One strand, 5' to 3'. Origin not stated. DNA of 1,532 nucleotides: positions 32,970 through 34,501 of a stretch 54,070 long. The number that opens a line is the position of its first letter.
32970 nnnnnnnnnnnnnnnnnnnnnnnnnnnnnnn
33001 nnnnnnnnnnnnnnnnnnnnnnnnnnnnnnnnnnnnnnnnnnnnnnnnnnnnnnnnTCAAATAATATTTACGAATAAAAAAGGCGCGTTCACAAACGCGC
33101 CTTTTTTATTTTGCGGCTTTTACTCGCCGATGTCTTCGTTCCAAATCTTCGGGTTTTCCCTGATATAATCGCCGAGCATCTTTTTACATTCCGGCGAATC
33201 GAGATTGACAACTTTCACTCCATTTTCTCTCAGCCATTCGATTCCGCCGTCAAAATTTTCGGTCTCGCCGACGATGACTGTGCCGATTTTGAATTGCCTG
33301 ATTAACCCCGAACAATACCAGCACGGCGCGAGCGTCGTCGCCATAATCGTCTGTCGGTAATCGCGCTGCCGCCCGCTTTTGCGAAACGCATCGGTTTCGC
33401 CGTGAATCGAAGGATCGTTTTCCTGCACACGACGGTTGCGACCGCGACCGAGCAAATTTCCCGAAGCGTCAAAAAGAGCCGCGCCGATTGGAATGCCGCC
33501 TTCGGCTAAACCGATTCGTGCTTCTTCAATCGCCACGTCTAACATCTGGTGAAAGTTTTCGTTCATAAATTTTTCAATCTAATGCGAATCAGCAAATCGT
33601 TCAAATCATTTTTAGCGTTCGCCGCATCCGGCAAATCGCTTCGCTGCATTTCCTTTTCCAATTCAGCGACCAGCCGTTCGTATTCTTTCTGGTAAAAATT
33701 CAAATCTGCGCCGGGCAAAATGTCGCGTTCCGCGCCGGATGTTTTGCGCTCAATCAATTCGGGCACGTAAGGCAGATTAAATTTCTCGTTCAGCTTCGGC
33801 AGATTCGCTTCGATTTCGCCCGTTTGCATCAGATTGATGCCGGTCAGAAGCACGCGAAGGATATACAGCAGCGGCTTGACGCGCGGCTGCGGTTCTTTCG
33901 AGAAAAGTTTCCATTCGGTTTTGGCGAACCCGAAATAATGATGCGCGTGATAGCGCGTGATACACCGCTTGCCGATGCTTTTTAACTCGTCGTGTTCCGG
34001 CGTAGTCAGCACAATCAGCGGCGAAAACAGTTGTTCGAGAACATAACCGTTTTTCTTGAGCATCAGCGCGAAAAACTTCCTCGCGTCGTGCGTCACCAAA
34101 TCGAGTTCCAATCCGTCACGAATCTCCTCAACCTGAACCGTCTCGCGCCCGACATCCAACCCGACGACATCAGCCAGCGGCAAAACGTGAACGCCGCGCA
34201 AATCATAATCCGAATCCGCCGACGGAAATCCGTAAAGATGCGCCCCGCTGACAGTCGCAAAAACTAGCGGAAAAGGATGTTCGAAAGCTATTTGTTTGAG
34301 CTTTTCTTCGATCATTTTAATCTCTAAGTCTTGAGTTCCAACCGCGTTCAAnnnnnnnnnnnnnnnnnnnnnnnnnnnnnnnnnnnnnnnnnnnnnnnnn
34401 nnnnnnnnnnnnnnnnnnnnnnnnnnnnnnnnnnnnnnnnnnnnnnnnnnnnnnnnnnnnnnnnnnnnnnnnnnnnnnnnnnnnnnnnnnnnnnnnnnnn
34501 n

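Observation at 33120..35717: Translationally coupled operon: two diverged Pol-beta nucleotidyltransferase paralogues, a helical ORF and an Fcy1-type cytosine deaminase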

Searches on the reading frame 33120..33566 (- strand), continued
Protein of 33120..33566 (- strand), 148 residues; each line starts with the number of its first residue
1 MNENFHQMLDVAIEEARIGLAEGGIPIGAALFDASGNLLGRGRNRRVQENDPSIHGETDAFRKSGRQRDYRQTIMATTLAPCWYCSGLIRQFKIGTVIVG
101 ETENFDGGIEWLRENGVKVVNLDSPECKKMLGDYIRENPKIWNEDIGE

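Call 55: find_encoding_contigs(protein=P0286, flank=6000, max_places=1)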
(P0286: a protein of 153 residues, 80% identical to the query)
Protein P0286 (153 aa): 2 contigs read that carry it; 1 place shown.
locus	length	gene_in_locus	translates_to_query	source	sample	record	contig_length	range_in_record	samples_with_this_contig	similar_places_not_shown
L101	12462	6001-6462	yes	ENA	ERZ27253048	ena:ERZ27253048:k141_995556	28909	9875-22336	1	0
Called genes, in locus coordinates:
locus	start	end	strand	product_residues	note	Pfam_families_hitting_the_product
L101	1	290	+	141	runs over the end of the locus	PF03610:EIIA-man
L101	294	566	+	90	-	PF00381:PTS-HPr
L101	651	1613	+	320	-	PF00491:Arginase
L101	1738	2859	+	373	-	PF01820:Dala_Dala_lig_N, PF07478:Dala_Dala_lig_C, PF02222:ATP-grasp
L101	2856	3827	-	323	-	PF05762:VWA_CoxE, PF13768:VWA_3 (weak), PF00092:VWA, PF13519:VWA_2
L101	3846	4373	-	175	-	-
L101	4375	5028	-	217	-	-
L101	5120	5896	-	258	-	PF00535:Glycos_transf_2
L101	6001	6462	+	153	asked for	PF00383:dCMP_cyt_deam_1, PF14437:MafB19-deam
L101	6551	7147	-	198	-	-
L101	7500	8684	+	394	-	PF00108:Thiolase_N, PF00109:ketoacyl-synt (faint), PF02803:Thiolase_C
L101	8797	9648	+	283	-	PF02737:3HCDH_N, PF00725:3HCDH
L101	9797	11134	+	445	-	PF00675:Peptidase_M16, PF05193:Peptidase_M16_C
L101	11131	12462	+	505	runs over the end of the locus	PF00675:Peptidase_M16, PF05193:Peptidase_M16_C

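Call 79: search_protein_families(library=pfam, proteins=[L100:3335-3697:+], max_evalue=0.01)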
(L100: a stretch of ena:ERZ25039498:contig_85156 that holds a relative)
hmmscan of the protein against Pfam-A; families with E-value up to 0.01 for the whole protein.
L100:3335-3697:+ (120 aa): 0 families

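Call 80: search_protein_families(library=phrogs, proteins=[window:33120-33566:-], max_evalue=0.01)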
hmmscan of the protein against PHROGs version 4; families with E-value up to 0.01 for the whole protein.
window:33120-33566:- (148 aa): 1 family
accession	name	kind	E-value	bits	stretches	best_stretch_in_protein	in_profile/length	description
phrog_174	-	DNA, RNA and nucleotide metabolism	3.8e-14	54.1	1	48-126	173-251/384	dCMP deaminase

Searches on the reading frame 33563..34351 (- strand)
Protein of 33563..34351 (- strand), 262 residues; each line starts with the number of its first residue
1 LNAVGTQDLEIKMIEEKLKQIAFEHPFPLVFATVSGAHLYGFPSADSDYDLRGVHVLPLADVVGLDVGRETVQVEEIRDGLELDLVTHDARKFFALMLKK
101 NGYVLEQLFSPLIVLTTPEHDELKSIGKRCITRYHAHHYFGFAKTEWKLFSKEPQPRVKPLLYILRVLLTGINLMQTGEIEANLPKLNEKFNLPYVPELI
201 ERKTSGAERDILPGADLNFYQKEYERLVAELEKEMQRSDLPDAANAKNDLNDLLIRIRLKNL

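Call 3: search_protein_families(library=pfam, proteins=[window:33563-34351:-], max_evalue=0.1)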
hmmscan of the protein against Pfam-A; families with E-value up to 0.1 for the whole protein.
window:33563-34351:- (262 aa): 1 family
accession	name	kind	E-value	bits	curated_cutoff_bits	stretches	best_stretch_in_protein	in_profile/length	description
PF10127.15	RlaP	-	6e-54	183.8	23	1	13-256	4-249/249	RNA repair pathway DNA polymerase beta family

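Call 4: search_protein_families(library=padloc, proteins=[window:33563-34351:-], max_evalue=0.1)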
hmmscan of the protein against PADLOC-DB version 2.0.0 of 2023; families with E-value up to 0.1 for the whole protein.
window:33563-34351:- (262 aa): 0 families

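Call 5: search_protein_families(library=ncbifam, proteins=[window:33563-34351:-], max_evalue=0.1)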
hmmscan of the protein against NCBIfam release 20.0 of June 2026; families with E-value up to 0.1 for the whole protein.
window:33563-34351:- (262 aa): 0 families

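Call 22: search_solved_structures(query=window:33563-34351:-, max_evalue=0.01, show_alignments=1)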
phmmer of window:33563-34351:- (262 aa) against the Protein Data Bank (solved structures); distinct sequences matched with E-value up to 0.01: 0.

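Call 80: search_protein_families(library=phrogs, proteins=[window:33563-34351:-], max_evalue=0.01)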
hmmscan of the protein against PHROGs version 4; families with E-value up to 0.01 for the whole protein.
window:33563-34351:- (262 aa): 3 families
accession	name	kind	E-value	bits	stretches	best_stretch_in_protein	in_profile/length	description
phrog_14344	-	DNA, RNA and nucleotide metabolism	2.5e-24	87.5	1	13-240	13-250/262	nucleotidyltransferase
phrog_388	-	DNA, RNA and nucleotide metabolism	1.4e-16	61.5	1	29-152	38-161/351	nucleotidyltransferase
phrog_32942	-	unknown function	0.0076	16.4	0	12-63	22-73/332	-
